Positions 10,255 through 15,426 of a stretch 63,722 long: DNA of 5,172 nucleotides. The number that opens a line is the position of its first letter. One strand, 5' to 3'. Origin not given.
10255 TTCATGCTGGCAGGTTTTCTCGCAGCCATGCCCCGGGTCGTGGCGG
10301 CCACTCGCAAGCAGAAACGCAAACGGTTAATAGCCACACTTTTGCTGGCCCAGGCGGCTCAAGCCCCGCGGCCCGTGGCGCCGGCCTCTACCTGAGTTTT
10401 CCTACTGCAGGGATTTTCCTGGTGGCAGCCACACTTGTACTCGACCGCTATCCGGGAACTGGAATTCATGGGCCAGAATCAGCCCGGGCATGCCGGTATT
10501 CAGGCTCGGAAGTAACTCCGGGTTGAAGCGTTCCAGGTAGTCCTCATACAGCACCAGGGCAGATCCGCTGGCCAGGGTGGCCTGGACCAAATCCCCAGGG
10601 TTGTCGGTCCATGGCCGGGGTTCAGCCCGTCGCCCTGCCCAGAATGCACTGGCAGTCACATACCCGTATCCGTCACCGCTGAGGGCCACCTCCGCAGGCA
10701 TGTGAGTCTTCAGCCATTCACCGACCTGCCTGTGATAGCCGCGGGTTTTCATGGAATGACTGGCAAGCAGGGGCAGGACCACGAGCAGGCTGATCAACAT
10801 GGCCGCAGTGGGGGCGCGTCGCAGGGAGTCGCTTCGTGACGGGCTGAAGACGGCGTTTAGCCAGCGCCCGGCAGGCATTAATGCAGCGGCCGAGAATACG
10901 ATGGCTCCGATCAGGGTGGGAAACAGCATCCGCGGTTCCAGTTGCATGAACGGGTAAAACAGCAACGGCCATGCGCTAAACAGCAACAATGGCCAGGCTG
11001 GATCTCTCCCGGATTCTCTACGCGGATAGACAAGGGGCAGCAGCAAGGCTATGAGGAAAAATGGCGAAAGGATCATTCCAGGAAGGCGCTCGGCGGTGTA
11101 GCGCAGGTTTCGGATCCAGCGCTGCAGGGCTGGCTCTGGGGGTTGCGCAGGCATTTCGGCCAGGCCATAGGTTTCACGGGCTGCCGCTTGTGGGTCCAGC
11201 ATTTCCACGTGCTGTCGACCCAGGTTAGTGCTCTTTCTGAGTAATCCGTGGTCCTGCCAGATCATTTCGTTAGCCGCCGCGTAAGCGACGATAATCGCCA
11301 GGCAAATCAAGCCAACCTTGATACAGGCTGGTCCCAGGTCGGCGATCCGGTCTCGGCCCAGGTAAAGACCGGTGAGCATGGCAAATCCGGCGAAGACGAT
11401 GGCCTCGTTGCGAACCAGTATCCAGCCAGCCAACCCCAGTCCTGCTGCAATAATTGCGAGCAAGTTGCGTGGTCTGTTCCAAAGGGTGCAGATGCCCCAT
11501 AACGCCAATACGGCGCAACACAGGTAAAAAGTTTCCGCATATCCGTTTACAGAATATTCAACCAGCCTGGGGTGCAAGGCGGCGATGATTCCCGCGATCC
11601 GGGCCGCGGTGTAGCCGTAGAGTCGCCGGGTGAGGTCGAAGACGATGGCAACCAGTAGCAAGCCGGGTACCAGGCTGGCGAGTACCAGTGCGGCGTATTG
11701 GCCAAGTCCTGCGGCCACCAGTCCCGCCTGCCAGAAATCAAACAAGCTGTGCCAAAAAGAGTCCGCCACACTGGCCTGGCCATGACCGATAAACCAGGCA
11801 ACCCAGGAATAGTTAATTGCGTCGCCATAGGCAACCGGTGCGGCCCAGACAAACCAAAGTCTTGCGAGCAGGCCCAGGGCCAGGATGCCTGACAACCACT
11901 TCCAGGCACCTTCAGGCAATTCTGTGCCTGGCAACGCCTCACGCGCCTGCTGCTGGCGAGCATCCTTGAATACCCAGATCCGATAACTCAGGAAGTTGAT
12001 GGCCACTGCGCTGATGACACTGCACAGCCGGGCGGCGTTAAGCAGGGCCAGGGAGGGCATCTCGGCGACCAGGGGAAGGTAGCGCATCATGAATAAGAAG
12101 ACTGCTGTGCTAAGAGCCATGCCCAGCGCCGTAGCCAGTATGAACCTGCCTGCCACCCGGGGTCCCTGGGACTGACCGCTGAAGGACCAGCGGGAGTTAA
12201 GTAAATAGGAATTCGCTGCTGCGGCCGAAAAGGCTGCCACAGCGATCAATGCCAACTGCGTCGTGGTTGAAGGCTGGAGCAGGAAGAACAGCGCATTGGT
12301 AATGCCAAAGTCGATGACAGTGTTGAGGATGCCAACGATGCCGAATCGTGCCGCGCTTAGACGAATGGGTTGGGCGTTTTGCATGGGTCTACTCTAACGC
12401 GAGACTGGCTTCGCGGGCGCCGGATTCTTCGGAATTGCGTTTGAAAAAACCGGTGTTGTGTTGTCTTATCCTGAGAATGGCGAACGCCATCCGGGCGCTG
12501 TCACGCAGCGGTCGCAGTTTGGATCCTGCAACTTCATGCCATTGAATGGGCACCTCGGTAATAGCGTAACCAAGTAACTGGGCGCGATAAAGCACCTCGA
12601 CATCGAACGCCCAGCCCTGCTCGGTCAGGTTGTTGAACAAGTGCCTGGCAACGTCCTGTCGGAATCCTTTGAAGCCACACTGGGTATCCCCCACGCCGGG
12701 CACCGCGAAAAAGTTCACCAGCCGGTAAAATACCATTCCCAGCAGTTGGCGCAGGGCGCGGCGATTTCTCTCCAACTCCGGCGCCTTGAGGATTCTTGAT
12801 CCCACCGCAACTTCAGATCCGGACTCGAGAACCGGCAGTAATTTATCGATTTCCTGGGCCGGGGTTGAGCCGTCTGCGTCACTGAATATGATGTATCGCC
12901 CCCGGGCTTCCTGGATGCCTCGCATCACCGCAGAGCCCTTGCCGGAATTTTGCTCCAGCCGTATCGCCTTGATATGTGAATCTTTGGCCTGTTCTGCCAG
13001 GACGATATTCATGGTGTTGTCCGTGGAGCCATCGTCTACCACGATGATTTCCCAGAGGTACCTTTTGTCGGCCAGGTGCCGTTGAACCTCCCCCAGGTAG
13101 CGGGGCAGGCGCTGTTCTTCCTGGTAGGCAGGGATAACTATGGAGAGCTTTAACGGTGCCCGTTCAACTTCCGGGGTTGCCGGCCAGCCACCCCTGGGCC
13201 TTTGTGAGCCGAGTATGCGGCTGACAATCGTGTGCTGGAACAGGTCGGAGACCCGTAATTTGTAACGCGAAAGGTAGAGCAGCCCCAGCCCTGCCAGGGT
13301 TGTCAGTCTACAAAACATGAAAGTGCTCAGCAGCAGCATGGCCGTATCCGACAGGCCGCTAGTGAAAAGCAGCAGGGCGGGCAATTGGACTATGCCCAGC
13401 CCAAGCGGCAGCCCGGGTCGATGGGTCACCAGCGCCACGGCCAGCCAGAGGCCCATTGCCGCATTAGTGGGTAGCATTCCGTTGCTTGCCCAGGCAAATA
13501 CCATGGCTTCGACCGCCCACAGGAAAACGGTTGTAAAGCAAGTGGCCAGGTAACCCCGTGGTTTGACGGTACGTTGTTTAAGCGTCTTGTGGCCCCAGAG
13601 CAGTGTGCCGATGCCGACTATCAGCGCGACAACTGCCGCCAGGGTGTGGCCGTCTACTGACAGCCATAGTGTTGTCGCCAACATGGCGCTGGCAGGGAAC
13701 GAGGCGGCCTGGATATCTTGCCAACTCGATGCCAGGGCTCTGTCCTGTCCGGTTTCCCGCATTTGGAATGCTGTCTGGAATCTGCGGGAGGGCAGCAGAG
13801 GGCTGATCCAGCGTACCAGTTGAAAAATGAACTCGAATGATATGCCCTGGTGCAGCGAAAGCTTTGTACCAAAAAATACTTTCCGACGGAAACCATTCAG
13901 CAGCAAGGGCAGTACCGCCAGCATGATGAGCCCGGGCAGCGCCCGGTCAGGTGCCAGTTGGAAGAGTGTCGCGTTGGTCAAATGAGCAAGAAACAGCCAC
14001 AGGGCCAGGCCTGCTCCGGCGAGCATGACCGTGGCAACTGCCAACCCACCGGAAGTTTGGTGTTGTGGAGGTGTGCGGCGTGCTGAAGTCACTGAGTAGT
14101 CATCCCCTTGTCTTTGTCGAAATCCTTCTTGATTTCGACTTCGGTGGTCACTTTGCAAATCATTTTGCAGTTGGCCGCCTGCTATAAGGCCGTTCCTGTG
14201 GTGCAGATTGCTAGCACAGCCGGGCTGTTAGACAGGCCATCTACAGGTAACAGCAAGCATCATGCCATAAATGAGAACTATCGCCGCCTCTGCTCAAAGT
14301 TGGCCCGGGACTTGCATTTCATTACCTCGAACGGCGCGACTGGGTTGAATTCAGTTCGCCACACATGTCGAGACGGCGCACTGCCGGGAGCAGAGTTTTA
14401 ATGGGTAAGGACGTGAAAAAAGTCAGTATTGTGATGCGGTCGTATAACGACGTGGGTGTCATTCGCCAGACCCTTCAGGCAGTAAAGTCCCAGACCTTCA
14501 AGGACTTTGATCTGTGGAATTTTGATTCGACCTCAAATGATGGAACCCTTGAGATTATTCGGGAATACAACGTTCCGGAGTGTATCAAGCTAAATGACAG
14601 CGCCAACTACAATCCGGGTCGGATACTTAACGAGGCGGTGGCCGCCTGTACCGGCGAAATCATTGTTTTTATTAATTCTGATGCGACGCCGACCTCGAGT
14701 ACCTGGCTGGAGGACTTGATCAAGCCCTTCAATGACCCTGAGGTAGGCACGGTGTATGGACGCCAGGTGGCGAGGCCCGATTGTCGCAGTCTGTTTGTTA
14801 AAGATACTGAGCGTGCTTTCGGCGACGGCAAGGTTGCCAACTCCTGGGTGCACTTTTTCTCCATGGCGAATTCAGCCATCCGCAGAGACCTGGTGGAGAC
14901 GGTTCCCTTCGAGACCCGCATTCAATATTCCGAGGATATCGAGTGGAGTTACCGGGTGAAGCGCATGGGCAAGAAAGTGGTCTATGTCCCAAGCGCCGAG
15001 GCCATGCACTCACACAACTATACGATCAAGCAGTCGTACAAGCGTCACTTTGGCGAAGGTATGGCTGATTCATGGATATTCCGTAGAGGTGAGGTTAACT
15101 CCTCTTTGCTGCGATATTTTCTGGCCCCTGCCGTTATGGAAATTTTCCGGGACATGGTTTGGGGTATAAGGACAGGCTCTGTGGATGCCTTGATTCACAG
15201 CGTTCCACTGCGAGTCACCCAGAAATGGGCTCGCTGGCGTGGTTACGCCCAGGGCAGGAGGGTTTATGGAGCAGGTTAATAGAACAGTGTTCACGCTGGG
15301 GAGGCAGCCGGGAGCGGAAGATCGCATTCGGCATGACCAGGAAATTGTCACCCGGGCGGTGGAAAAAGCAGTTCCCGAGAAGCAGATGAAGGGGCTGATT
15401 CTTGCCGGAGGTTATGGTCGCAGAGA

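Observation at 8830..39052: Six well-matching plus one weaker sigma-54 promoter motifs place a whole matrix locus under one local enhancer-binding regulator (syp-like logic)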

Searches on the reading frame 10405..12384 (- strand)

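Call 5: search_protein_families(library=pfam, proteins=[window:10405-12384:-])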
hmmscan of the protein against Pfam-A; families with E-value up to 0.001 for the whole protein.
window:10405-12384:- (660 aa): 2 families
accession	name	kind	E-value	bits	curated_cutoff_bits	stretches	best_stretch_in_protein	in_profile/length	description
PF04138.20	GtrA_DPMS_TM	-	4.4e-16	59.6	26.1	1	13-139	1-117/117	GtrA/DPMS, transmembrane domain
PF13231.12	PMT_2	-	9.5e-08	32.9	26.1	1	231-366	22-155/160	Dolichyl-phosphate-mannose-protein mannosyltransferase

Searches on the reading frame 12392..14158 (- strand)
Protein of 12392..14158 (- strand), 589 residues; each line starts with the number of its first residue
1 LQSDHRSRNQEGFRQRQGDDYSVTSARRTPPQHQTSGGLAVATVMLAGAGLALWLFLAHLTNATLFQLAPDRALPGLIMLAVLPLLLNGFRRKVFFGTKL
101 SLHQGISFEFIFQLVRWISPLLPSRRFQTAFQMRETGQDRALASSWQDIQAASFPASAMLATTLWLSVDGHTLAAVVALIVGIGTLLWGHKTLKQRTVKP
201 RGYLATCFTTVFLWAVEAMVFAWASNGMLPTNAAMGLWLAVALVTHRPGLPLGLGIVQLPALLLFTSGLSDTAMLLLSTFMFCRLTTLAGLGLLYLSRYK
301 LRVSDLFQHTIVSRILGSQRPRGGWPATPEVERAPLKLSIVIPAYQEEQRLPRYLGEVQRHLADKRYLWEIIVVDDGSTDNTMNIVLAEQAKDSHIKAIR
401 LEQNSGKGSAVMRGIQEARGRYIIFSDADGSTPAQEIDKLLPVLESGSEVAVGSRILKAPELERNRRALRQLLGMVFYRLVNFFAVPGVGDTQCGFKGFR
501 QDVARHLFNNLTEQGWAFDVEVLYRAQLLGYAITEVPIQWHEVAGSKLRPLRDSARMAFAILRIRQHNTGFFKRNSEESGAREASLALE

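Call 5: search_protein_families(library=pfam, proteins=[window:12392-14158:-])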
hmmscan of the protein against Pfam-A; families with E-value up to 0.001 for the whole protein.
window:12392-14158:- (589 aa): 3 families
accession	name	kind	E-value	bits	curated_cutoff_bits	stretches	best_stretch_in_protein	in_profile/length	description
PF00535.33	Glycos_transf_2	-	1.9e-34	119.5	23.3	1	339-508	1-168/168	Glycosyl transferase family 2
PF13641.12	Glyco_tranf_2_3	-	5.9e-07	30.2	27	1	338-469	3-131/230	Glycosyltransferase like family 2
PF10111.15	Glyco_tranf_2_2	-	6.4e-06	26.3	27.3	1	339-443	1-105/276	Glycosyltransferase like family 2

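Call 26: find_related_loci(query=window:12392-14158:-, collection=metagenome_contigs, flank=10000)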
Query window:12392-14158:- (589 aa) in metagenome_contigs; peptide patterns used: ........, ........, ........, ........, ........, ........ (x = any residue, [..] = any of these).
599 stretches matched a pattern (row limit reached: there are more); 518 encode a relative of the query (tblastn E <= 1e-3); the best 80 are kept; 80 distinct loci.
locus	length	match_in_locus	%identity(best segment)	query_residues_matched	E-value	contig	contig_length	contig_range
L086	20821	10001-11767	94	1-589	0e+0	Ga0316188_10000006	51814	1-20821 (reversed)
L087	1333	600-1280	43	336-566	8e-59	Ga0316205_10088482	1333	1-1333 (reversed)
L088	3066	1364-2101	44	336-574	7e-55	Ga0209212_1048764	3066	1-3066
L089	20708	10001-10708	42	332-565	1e-51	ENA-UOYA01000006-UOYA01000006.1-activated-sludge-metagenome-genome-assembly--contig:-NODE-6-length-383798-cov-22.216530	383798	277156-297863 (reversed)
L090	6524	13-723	44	338-565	4e-50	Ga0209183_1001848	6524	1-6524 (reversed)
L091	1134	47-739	42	336-565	3e-52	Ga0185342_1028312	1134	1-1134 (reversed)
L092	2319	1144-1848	42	332-565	2e-49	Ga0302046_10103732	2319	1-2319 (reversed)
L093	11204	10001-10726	41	338-572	2e-48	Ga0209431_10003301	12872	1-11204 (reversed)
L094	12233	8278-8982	42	338-573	6e-48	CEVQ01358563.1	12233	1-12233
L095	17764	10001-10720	43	333-568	9e-48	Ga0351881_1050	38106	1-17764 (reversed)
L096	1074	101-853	39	330-573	6e-51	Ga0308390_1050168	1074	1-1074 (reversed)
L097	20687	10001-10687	41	336-565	6e-47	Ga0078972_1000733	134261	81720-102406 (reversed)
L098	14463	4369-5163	37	319-557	3e-46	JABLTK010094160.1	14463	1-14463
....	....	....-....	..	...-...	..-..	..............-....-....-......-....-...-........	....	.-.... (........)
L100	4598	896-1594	40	336-567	2e-46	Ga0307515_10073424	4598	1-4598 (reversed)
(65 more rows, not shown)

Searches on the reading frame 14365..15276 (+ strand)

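Call 5: search_protein_families(library=pfam, proteins=[window:14365-15276:+])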
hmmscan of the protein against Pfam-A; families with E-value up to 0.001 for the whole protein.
window:14365-15276:+ (304 aa): 3 families
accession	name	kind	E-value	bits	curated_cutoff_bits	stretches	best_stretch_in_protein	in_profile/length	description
PF00535.33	Glycos_transf_2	-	2.9e-22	79.8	23.3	1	21-178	1-165/168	Glycosyl transferase family 2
PF13641.12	Glyco_tranf_2_3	-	4.6e-10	40.3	27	1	20-229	3-225/230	Glycosyltransferase like family 2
PF13632.12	Glyco_trans_2_3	-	9.2e-05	22.8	27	1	99-228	1-136/198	Glycosyl transferase family group 2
